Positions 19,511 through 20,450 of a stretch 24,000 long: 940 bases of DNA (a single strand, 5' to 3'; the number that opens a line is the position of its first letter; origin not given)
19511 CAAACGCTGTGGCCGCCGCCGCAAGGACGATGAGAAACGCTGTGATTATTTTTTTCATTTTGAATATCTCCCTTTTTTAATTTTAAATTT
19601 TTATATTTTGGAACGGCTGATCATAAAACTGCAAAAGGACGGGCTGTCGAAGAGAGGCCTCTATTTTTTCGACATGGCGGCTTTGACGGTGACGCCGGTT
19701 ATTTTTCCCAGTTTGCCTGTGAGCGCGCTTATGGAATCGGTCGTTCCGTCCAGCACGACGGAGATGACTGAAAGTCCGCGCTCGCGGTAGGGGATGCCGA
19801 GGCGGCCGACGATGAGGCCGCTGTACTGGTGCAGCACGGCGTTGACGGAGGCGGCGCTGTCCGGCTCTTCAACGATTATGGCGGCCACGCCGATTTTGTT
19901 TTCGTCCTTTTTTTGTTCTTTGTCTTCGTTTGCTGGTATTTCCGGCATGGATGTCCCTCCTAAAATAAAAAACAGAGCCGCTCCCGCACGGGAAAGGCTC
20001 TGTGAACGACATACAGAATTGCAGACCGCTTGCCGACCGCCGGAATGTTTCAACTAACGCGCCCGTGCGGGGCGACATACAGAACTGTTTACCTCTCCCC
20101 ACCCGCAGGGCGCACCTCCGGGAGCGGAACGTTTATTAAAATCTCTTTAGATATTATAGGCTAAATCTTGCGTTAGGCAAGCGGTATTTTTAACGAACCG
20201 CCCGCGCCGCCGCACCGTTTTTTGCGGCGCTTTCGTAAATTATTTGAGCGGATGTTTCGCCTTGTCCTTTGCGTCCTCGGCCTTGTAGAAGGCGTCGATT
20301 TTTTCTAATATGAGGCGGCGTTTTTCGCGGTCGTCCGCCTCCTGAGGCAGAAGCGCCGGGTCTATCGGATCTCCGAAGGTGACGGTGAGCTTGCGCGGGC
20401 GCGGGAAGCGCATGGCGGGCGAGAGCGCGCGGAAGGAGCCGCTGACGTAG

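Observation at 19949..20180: Unclassified riboswitch-like or protein-dependent attenuator in front of the TM1266-SBP-hydF operon, with a duplicated 12-mer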

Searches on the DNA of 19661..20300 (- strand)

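Call 4: search_rna_families(source=window, start=19850, end=20300, threshold=evalue, max_evalue=10, show_alignments=3)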
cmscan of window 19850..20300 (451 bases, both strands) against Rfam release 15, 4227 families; matches with E-value up to 10: 1.
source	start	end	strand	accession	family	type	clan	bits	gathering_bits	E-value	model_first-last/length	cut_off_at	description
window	19895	20003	+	RF02503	Atu_C9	Gene; sRNA;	-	16.1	40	0.037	67-192/192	no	Rhizobiales sRNA Atu_C9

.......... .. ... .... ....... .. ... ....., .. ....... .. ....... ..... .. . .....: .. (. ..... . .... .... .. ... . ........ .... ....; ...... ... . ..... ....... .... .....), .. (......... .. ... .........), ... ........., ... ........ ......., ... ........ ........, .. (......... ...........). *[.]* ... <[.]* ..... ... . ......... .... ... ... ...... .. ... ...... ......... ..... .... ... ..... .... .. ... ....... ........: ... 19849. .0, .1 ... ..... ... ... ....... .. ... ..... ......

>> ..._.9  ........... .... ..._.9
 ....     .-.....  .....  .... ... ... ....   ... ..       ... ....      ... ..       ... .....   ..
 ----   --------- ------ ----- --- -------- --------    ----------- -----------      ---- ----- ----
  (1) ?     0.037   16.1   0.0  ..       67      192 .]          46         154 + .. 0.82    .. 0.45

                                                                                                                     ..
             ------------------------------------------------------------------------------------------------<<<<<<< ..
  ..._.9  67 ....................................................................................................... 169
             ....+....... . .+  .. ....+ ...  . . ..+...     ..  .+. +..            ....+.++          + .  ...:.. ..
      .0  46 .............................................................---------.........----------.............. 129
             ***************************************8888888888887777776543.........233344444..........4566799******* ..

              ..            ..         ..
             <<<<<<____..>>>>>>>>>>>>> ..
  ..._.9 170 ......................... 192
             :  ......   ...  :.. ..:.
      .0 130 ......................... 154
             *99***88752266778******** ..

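Call 17: search_rna_families(sources=[L001, L002, L003, L004, L005, L006, L012], threshold=evalue, max_evalue=1)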
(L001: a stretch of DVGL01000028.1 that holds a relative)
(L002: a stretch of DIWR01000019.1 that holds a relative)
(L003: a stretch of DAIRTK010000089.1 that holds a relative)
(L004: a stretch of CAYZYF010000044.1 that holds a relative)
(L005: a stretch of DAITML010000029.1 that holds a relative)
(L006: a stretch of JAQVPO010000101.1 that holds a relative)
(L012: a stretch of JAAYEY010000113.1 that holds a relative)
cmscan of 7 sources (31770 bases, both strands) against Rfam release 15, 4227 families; matches with E-value up to 1: 8.
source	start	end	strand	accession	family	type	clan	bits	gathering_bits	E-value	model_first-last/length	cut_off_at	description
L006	532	649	-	RF01055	Molybdenum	Cis-reg; riboswitch;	-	69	36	7.5e-15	1-135/135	no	Molybdenum/Tungsten riboswitch aptamer (Moco RNA motif)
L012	2128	2172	+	RF04337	Plastid-psbJ-1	Cis-reg;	CL00152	32.4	62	0.18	1-64/64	no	Plastid-psbJ-1 3UTR RNA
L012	2128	2172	-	RF04337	Plastid-psbJ-1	Cis-reg;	CL00152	31.3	62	0.33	1-64/64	no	Plastid-psbJ-1 3UTR RNA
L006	2066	2167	+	RF02503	Atu_C9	Gene; sRNA;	-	30.1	40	0.00027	90-192/192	no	Rhizobiales sRNA Atu_C9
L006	2935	2966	+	RF01687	Acido-Lenti-1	Gene; sRNA;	-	26.3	37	0.036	1-46/46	no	Acido-Lenti-1 RNA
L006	2127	2213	-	RF00558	L20_leader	Cis-reg; leader;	-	25.4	58.7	0.51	1-127/127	no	Ribosomal protein L20 leader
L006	2038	2176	+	RF00558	L20_leader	Cis-reg; leader;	-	25.3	58.7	0.52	1-127/127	no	Ribosomal protein L20 leader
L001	5605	5762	+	RF00534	SgrS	Gene; antisense;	-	17.4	37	0.77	1-232/232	no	SgrS RNA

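Call 38: build_rna_model(alignment_id=A3, structure=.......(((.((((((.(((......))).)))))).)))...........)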
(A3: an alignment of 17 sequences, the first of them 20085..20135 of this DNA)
Model R1 built from alignment A3 (17 sequences, 52 columns); structure: as given.
model positions 50; base pairs 12; branch points 0; effective number of sequences 17; information 0.95 bits per position. Calibrated on 0.2 Mb of random sequence (short: E-values are rough).
structure used (alignment columns):
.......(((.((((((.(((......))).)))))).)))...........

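Call 39: search_with_rna_model(model_id=R1, sources=[window, L001, L002, L003, L004, L005, L006, L007, L008, L009, L010, L011, L012, L013, L014, L015, L016, L017, L018, L019, L020, L021, L022, L023, L024, L025, L026, L027, L028, L029, L030, L031, L032, L033, L034, L035, L036, L037, L038, L039, L040, L041, L042, L043, L044, L045, L046, L047, L048, L049, L050, L051, L052, L053, L054, L055, L056, L057, L058, L059, L060, L061, L062, L063, L064, L065, L066, L067, L068, L069, L070, L071, L072, L073, L074, L075, L076, L077, L078, L079, L080, L081, L082, L083, L084, L085, L086, L087, L088, L089, L090, L091, L092, L093, L094, L095, L096, L097, L098, L099], max_evalue=10)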
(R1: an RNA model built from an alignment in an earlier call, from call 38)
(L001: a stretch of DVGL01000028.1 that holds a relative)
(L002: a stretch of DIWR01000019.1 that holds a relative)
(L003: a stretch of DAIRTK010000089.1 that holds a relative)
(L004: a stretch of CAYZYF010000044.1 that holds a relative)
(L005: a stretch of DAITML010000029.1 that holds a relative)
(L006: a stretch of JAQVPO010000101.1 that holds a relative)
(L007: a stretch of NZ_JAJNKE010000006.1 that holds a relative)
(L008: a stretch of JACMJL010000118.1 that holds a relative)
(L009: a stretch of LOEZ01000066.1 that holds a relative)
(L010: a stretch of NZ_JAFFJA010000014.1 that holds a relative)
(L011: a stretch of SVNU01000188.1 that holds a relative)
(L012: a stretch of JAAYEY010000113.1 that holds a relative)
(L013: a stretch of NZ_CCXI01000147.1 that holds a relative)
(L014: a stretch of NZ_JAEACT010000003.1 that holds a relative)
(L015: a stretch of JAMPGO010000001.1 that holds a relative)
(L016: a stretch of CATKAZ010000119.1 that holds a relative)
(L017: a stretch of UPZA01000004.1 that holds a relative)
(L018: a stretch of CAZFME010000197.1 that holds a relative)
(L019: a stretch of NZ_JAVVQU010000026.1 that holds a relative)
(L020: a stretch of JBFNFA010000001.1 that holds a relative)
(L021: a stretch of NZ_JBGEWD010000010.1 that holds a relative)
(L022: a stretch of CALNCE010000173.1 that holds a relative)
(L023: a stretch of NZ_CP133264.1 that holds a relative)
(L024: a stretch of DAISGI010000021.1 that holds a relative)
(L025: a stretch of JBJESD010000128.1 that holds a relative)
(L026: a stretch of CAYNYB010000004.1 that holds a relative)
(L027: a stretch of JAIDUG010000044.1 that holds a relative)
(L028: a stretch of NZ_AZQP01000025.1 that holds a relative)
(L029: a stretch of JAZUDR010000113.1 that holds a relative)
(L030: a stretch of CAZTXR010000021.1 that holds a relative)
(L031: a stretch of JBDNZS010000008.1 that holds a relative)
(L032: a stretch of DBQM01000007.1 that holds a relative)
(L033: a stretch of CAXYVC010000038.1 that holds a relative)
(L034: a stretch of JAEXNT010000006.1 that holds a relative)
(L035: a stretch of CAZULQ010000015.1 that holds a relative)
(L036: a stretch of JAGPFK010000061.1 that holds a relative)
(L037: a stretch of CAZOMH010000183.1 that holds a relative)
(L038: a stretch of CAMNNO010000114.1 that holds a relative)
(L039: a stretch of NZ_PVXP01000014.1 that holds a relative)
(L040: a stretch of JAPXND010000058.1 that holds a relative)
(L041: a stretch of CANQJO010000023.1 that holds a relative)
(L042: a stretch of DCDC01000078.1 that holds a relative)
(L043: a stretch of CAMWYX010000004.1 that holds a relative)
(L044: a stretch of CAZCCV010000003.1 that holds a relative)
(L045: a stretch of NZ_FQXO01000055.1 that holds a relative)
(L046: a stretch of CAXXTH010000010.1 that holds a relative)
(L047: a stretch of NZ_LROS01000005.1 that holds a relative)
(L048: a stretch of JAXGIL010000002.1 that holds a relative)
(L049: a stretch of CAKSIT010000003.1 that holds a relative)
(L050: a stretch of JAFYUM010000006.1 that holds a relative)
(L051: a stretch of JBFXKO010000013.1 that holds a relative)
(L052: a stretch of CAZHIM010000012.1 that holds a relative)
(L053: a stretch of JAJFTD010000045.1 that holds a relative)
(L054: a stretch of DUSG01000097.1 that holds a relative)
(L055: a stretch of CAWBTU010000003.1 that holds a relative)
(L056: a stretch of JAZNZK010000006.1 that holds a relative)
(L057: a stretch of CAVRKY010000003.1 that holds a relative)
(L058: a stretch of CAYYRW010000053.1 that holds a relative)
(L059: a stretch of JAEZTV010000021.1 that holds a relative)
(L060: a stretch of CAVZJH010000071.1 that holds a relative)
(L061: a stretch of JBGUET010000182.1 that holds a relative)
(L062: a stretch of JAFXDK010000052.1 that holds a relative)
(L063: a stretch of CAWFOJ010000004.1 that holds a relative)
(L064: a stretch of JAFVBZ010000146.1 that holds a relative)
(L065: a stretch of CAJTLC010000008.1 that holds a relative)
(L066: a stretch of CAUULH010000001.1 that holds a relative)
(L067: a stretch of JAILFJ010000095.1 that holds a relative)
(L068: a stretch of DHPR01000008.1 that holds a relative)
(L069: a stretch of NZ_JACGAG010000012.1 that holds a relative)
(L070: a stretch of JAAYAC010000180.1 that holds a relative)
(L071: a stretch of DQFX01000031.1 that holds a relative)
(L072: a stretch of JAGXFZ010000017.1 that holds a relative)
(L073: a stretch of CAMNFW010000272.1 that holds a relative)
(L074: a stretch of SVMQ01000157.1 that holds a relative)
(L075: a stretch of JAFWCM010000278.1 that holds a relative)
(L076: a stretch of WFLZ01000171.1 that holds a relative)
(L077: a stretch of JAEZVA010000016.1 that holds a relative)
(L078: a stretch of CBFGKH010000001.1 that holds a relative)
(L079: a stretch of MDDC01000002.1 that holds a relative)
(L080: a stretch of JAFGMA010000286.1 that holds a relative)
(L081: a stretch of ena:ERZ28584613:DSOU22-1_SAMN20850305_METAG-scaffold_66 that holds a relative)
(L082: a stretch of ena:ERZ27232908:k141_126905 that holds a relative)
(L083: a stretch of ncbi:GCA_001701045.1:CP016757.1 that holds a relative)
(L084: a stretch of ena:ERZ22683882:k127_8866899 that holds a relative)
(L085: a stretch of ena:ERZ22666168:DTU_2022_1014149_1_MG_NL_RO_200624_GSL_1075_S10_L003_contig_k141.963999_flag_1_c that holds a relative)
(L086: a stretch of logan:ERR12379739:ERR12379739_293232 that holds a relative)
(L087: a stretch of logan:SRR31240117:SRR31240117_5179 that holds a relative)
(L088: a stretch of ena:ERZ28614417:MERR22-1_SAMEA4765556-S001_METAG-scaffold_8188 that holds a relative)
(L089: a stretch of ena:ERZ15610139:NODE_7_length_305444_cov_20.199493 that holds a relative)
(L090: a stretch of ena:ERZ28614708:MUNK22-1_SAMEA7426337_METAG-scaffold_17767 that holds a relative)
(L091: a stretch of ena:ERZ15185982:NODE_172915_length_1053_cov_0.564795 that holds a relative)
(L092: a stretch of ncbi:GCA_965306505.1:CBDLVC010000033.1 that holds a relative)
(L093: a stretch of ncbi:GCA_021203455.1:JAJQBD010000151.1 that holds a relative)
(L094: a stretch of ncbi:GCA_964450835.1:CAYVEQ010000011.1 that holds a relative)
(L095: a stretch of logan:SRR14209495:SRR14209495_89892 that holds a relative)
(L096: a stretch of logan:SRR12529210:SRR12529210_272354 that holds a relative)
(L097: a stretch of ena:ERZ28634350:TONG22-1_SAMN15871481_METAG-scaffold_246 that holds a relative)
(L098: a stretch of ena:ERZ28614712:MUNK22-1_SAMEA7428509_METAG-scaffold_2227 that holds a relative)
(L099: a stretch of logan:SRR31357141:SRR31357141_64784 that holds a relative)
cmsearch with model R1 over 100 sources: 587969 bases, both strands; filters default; matches with E-value up to 10: 46.
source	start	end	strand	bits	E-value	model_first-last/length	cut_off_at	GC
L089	3883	3932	+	60.4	4e-14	1-50/50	no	0.6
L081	3888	3937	+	59.7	6.2e-14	1-50/50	no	0.72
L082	3888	3937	+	59.7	6.2e-14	1-50/50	no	0.72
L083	3888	3937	+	59.7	6.2e-14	1-50/50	no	0.72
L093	2888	2937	+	58.8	1.1e-13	1-50/50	no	0.72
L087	3883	3932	+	58.6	1.3e-13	1-50/50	no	0.6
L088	3883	3932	+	58.6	1.3e-13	1-50/50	no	0.6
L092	2676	2725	+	57.8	2.2e-13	1-50/50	no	0.64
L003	2862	2911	+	56.8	4.2e-13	1-50/50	no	0.52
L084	3880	3929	+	56.7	4.4e-13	1-50/50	no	0.56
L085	1613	1662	+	56.7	4.4e-13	1-50/50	no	0.56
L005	672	721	+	56.1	6.8e-13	1-50/50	no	0.52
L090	2879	2928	+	54.1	2.6e-12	1-50/50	no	0.64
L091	396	445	+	54.1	2.6e-12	1-50/50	no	0.64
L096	2876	2925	+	51.2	1.7e-11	1-50/50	no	0.44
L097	2876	2925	+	50.2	3.2e-11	1-50/50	no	0.46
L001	2900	2948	+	48.3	1.1e-10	1-50/50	no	0.69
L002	2882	2931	+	48.2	1.2e-10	1-50/50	no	0.58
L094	2889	2937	+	47.8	1.6e-10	1-50/50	no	0.65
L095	1951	1999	+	47.8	1.6e-10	1-50/50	no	0.65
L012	2850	2899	+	46.3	4.3e-10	1-50/50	no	0.5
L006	2854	2904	+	44.2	1.6e-09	1-50/50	no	0.51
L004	300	349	+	42.8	4.1e-09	1-50/50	no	0.62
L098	2862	2911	+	42.8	4.1e-09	1-50/50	no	0.62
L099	2585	2634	+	42.8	4.1e-09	1-50/50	no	0.62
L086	1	27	+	24.7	0.00063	24-50/50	5'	0.59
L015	927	974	-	19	0.027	1-50/50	no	0.46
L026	709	756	-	17.8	0.058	1-50/50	no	0.5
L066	2926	2995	+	16.5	0.13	1-50/50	no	0.59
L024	5874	5900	-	13.4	1.1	1-50/50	no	0.67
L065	861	908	-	12.9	1.5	1-50/50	no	0.46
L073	1514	1570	+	11.4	3.9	1-50/50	no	0.37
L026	4907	4931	+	11.2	4.4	12-36/50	no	0.52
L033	3129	3171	-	11.1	4.9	1-50/50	no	0.63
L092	2434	2481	-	10.8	5.9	1-50/50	no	0.62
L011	1192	1232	-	10.7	6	1-50/50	no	0.37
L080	5509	5569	+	10.7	6.3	1-50/50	no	0.57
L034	1179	1231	+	10.5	7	1-50/50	no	0.49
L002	3543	3589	-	10.4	7.5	1-50/50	no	0.47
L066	1407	1443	-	10.3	8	1-50/50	no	0.62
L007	2568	2640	+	10.1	9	1-50/50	no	0.27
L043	3868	3911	+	10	9.6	1-50/50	no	0.34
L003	2805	2852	+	10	9.6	1-50/50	no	0.48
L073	1611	1639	+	10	9.9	1-50/50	no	0.45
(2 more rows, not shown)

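Call 42: search_rna_families(sources=[L007, L008, L009, L010, L018, L019, L020, L024, L028, L034, L036, L037, L040, L044, L045, L054, L055, L059, L066, L072], threshold=gathering)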
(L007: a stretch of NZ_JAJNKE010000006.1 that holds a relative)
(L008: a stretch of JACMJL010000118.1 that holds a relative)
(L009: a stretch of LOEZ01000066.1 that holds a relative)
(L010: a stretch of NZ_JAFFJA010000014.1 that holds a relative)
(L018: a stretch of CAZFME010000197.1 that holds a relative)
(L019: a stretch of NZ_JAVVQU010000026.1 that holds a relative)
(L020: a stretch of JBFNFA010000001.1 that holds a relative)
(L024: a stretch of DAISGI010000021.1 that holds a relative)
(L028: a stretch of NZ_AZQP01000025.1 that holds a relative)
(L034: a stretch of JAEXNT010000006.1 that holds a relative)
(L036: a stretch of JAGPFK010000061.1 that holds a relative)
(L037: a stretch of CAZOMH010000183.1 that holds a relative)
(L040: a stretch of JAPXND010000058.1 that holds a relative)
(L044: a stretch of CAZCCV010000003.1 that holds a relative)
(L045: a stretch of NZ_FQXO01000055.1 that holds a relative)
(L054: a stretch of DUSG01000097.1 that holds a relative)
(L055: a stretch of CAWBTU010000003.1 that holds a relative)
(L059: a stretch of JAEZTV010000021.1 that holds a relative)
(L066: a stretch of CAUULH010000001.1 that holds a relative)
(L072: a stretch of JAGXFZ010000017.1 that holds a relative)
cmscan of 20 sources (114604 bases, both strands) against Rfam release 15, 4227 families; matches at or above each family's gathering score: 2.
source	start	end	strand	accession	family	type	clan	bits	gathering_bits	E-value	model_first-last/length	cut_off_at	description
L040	1407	1478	-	RF00005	tRNA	Gene; tRNA;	CL00001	66.6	29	4.8e-12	1-71/71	no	tRNA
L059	394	472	-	RF00005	tRNA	Gene; tRNA;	CL00001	57.8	29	1.3e-09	1-71/71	no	tRNA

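Call 50: build_rna_model(alignment_id=A4, structure=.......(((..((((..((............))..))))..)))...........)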
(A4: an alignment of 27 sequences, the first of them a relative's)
Model R2 built from alignment A4 (27 sequences, 56 columns); structure: as given.
model positions 50; base pairs 9; branch points 0; effective number of sequences 27; information 0.843 bits per position. Calibrated on 0.2 Mb of random sequence (short: E-values are rough).
structure used (alignment columns):
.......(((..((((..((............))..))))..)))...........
